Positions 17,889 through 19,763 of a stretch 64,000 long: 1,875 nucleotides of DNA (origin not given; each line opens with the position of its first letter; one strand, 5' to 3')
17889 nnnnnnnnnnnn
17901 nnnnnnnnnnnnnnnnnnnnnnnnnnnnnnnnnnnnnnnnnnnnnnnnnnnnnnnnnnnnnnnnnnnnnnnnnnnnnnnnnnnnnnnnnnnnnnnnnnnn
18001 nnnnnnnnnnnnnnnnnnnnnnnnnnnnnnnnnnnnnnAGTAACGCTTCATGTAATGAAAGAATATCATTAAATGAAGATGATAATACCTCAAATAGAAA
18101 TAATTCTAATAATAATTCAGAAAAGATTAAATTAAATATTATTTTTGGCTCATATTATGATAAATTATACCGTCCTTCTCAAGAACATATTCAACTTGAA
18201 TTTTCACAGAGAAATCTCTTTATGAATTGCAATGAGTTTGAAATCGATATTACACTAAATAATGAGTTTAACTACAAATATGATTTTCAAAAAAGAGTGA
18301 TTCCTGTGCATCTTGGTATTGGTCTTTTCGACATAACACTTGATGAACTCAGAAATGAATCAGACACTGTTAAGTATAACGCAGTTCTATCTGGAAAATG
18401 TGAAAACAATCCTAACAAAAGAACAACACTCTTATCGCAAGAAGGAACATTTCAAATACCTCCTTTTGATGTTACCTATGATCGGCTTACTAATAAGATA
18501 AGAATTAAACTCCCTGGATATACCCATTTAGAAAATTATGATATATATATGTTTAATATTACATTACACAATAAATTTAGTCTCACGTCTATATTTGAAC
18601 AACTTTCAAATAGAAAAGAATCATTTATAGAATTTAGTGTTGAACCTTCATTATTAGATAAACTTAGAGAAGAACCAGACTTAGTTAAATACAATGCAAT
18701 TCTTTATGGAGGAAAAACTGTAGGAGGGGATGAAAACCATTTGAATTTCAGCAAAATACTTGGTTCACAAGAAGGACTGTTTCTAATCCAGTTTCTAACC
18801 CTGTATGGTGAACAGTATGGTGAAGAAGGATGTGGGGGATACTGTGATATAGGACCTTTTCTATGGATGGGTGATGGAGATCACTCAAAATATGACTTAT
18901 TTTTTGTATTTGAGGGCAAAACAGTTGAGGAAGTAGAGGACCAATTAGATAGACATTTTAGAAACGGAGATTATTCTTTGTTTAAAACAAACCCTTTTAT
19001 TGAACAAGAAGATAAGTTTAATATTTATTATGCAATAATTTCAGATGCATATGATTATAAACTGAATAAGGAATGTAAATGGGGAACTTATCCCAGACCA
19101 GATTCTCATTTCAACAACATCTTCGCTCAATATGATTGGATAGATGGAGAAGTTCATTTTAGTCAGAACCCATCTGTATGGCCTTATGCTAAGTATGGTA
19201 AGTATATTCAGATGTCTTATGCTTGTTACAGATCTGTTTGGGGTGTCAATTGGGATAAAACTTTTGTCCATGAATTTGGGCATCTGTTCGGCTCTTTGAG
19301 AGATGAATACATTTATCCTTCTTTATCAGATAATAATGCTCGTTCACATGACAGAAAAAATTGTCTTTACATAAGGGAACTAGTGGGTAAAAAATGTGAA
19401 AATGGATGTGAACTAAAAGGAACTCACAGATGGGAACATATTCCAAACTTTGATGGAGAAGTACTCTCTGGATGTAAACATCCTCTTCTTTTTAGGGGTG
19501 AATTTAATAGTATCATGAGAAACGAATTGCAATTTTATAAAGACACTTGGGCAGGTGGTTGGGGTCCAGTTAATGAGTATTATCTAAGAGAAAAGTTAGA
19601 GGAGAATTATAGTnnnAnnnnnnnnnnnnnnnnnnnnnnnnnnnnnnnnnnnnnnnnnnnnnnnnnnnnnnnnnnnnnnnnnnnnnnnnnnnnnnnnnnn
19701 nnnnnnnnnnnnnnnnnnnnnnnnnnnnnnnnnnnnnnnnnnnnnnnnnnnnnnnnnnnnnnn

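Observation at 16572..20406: Roughly 1000-aa surface-anchored modular protein ending in an M64-type zinc metalloprotease domain, with a co-transcribed acidic membrane-anchored partner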

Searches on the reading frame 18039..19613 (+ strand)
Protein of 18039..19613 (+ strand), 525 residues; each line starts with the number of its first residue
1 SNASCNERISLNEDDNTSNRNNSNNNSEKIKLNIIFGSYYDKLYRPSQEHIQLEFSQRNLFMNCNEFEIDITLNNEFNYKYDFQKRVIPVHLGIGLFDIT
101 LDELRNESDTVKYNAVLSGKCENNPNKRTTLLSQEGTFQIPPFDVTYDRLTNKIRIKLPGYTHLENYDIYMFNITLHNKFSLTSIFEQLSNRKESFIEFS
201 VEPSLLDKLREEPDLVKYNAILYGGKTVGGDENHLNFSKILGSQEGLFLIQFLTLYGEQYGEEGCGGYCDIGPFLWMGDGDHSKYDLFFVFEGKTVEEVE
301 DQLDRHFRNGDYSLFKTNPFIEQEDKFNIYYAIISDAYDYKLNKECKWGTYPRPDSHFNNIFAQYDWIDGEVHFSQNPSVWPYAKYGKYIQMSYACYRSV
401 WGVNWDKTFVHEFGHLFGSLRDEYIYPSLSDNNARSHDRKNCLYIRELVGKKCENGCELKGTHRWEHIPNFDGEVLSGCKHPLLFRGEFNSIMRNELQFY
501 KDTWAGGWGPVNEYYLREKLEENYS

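Call 8: find_homologous_proteins(query=window:18039-19613:+, max_evalue=0.001)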
Query window:18039-19613:+ (525 aa): 4 proteins with E <= 0.001 among 7276 candidates.
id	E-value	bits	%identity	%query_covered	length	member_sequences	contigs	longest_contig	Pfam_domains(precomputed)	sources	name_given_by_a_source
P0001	1.6e-115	405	54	74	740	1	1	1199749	-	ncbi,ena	-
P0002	3.2e-51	193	42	49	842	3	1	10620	-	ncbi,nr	ncbi:MAG: hypothetical protein KC589_04175 [Nanoarchaeota archaeon]|nr:hypothetical protein [Nanoarc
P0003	4.4e-45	172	35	50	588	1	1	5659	-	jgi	jgi:hypothetical protein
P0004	1.0e-38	151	43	23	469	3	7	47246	-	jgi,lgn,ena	-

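Call 19: find_encoding_contigs(protein=P0001, flank=8000, max_places=3)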
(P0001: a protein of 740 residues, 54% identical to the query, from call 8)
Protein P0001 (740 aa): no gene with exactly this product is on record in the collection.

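Call 21: find_encoding_contigs(protein=P0002, flank=8000, max_places=3)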
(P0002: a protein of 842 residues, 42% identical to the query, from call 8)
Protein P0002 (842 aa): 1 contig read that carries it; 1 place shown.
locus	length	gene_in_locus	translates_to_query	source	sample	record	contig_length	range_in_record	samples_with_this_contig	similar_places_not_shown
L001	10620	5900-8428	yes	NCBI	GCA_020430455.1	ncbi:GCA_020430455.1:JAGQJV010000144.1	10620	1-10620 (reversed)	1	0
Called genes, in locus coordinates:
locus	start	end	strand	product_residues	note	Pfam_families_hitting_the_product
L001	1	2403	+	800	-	?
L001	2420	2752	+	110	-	PF05618:RimB-like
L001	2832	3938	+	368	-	PF03133:TTL (faint), PF14397:ATPgrasp_ST (faint), PF02222:ATP-grasp (weak), PF02655:ATP-grasp_3 (weak), PF02955:GSH-S_ATP, PF08443:RimK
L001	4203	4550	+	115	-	-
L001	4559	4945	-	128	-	PF01900:RNase_P_Rpp14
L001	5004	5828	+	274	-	-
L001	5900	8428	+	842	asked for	-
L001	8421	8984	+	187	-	-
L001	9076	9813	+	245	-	PF13482:RNase_H_2, PF03104:DNA_pol_B_exo1 (faint)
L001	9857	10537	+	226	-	PF01209:Ubie_methyltran (weak), PF05148:Methyltransf_8 (weak), PF13489:Methyltransf_23, PF13847:Methyltransf_31, PF08241:Methyltransf_11, PF08242:Methyltransf_12, PF13649:Methyltransf_25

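Call 25: find_encoding_contigs(protein=P0004, flank=6000, max_places=3)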
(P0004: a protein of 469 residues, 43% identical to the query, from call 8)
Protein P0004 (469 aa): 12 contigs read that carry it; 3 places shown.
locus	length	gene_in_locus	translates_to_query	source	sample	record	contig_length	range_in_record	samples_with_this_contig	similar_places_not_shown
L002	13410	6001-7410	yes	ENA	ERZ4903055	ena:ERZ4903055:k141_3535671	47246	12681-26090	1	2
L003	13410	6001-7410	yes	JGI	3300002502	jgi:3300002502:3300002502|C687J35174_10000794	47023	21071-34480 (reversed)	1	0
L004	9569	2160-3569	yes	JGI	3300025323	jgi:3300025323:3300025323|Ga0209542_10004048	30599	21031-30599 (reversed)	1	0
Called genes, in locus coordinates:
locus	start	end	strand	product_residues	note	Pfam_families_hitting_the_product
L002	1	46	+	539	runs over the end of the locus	PF00149:Metallophos, PF04042:DNA_pol_E_B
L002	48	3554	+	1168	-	PF03833:PolC_DP2_N, PF24844:PolC_DP2_central, PF24846:PolC_DP2_cat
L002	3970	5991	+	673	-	PF13884:Peptidase_S74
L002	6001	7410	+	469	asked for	-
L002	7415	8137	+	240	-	-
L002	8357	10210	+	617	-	PF07705:CARDB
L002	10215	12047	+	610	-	-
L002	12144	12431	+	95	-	PF01863:YgjP-like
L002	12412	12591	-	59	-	PF08281:Sigma70_r4_2 (weak)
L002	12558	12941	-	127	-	PF01870:Hjc (weak)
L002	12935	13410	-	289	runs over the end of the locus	PF01068:DNA_ligase_A_M, PF01331:mRNA_cap_enzyme (faint), PF09414:RNA_ligase (weak)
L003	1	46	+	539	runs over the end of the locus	PF00149:Metallophos, PF04042:DNA_pol_E_B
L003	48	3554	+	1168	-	PF03833:PolC_DP2_N, PF24844:PolC_DP2_central, PF24846:PolC_DP2_cat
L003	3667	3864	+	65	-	-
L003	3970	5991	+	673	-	PF13884:Peptidase_S74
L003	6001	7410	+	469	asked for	-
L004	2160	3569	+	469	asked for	-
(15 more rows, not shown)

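Call 26: find_encoding_contigs(protein=P0003, flank=6000, max_places=2)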
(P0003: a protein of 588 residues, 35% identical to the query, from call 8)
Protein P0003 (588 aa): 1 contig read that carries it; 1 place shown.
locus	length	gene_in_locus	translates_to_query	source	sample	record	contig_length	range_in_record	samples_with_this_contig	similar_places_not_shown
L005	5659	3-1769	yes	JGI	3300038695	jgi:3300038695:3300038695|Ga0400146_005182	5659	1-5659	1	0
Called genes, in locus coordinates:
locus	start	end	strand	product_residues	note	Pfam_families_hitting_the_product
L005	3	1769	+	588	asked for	?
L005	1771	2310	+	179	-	-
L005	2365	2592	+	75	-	-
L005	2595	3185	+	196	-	-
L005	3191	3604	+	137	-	-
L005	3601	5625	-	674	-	PF01131:Topoisom_bac, PF01396:Zn_ribbon_Top1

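Call 85: list_cluster_members(proteins=[P0001, P0163])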
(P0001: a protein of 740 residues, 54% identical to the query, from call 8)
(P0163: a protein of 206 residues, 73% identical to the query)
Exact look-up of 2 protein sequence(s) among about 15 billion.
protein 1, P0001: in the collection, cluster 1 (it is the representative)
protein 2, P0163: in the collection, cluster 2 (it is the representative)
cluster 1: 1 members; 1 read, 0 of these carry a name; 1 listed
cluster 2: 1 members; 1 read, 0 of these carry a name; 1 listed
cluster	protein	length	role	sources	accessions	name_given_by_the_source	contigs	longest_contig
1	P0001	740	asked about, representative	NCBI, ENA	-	-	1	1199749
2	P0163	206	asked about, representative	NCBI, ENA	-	-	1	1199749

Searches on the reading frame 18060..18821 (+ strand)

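Call 69: search_protein_families(library=pfam, proteins=[window:18060-18821:+], max_evalue=10)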
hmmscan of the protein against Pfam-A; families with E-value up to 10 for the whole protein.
seq(254 aa): 1 family
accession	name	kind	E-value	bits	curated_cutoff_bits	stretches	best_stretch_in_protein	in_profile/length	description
PF13584.12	BatD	-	0.038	15.1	24.1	1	126-150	64-91/92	BatD DUF11 like domain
